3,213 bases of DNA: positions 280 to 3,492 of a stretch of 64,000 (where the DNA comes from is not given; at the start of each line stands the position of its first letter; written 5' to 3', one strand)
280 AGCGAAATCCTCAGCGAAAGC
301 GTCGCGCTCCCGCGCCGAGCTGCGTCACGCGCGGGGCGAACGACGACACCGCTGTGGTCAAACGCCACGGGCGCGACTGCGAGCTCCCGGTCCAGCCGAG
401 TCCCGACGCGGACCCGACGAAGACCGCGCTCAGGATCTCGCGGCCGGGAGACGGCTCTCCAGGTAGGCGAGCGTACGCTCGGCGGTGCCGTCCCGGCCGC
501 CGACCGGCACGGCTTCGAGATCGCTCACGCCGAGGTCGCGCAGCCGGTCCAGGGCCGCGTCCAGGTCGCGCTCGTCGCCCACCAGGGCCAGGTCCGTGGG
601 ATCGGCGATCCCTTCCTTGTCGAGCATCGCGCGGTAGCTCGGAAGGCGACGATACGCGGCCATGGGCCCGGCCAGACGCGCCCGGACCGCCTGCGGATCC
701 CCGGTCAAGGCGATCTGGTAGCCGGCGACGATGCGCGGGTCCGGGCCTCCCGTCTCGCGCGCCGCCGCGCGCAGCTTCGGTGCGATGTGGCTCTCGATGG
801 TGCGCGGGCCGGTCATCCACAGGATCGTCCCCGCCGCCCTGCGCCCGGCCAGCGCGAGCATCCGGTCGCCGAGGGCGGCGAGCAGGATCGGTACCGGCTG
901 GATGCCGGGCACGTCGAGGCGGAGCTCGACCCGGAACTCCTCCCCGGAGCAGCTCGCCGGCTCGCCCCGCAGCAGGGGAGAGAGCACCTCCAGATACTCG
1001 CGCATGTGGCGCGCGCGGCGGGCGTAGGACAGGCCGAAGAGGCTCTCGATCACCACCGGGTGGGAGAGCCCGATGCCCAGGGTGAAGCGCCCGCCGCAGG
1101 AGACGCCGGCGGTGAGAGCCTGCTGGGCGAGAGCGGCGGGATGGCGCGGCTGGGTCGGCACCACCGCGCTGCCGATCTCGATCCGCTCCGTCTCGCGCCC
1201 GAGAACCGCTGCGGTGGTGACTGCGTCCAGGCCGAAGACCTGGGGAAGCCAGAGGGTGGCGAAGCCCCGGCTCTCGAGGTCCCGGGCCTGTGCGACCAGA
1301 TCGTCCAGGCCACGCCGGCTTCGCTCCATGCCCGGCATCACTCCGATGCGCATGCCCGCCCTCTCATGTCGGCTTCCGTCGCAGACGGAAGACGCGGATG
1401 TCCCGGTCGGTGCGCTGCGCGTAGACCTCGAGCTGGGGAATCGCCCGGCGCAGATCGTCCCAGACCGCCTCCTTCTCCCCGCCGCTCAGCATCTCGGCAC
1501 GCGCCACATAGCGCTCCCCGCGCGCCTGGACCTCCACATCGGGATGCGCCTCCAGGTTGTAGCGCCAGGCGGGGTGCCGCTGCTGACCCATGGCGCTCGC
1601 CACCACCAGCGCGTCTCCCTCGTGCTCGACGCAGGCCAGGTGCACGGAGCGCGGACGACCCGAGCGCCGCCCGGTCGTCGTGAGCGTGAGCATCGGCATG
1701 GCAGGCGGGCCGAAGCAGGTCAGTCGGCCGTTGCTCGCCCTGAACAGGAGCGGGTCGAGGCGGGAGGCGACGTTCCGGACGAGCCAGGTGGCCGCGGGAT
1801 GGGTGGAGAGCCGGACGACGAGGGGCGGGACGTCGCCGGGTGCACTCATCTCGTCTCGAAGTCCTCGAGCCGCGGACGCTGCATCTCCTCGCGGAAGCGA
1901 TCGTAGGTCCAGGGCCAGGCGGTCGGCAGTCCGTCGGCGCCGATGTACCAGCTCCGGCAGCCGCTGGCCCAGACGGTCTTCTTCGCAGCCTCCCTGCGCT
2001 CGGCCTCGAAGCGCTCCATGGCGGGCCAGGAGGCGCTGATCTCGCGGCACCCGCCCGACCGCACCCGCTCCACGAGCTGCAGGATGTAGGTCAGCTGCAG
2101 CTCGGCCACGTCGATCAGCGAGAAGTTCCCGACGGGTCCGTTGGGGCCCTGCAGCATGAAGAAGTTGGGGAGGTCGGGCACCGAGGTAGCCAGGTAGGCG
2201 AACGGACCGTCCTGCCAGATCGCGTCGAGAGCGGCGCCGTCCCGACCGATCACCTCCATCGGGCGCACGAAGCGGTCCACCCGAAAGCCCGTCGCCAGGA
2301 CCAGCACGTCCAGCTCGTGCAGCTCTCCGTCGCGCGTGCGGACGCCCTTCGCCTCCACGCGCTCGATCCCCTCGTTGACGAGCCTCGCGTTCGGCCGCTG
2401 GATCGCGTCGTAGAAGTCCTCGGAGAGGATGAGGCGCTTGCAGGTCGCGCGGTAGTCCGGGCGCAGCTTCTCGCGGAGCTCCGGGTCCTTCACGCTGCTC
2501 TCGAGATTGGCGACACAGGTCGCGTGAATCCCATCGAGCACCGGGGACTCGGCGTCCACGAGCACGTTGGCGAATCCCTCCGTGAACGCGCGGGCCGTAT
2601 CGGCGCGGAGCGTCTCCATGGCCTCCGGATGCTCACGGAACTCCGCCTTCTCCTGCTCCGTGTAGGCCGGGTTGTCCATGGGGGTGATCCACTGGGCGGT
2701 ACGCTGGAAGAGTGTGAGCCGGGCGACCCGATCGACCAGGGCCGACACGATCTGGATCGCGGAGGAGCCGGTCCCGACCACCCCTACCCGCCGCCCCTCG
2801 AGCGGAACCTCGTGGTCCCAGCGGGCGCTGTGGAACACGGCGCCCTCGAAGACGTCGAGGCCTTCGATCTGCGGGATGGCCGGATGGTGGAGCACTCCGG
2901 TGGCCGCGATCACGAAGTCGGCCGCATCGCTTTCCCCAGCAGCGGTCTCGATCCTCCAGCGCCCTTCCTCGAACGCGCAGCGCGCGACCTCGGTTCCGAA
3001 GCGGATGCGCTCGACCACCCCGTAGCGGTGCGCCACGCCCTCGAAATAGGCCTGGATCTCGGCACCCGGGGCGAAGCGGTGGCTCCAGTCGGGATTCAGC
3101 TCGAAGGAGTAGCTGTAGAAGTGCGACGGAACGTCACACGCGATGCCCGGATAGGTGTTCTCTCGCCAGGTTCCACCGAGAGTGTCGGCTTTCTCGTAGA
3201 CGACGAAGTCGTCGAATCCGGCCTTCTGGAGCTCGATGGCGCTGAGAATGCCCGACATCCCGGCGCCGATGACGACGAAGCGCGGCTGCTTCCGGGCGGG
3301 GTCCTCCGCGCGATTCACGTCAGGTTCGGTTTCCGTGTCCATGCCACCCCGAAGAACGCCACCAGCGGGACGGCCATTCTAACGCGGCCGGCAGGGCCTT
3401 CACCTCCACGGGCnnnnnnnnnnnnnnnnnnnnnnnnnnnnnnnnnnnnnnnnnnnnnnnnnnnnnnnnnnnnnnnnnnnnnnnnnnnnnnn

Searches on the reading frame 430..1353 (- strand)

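Call 80: search_protein_families(library=pfam, proteins=[window:430-1353:-], max_evalue=0.0001)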
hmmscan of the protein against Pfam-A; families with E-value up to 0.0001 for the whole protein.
window:430-1353:- (307 aa): 1 family
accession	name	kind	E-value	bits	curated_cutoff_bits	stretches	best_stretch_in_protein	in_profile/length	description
PF00296.26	Bac_luciferase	-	8e-51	173.7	27.9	1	14-297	20-307/314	Luciferase-like monooxygenase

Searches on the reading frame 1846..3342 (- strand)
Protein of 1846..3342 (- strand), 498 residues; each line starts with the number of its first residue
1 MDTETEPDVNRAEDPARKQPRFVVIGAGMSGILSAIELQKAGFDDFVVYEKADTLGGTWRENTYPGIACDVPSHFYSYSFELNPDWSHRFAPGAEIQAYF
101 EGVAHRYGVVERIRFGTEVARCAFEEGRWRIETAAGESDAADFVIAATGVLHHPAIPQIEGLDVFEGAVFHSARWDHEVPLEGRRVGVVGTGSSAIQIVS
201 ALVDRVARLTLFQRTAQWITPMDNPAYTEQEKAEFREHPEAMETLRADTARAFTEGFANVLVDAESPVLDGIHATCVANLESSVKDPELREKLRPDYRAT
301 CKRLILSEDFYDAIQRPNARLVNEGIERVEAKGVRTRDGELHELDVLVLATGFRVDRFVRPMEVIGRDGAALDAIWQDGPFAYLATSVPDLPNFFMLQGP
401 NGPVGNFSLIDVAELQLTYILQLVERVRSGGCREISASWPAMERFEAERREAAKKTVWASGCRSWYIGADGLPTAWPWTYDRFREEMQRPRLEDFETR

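Call 80: search_protein_families(library=pfam, proteins=[window:1846-3342:-], max_evalue=0.0001)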
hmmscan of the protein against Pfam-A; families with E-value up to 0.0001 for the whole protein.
window:1846-3342:- (498 aa): 8 families
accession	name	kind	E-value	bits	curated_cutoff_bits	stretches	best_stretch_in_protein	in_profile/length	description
PF13738.12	Pyr_redox_3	-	5.5e-21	75.5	30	1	23-227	1-208/305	Pyridine nucleotide-disulphide oxidoreductase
PF00743.25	FMO-like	-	1.3e-15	57.3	22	1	21-219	3-219/532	Flavin-binding monooxygenase-like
PF13450.12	NAD_binding_8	-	4.1e-12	46.6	21.9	1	24-79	1-54/68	NAD(P)-binding Rossmann-like domain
PF07992.20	Pyr_redox_2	-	1.9e-11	44.4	26.1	1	21-237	2-195/291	Pyridine nucleotide-disulphide oxidoreductase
PF01266.30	DAO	-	4.5e-11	43.3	27.9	1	22-62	2-42/353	FAD dependent oxidoreductase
PF13434.12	Lys_Orn_oxgnase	-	1.3e-08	34.8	21.3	1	94-354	95-338/339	L-lysine 6-monooxygenase/L-ornithine 5-monooxygenase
PF13454.12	NAD_binding_9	-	7.8e-07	29.6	21.8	0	23-78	1-60/155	FAD-NAD(P)-binding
PF01593.30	Amino_oxidase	-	7.9e-06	25.9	19.8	0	29-88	1-48/443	Flavin containing amine oxidoreductase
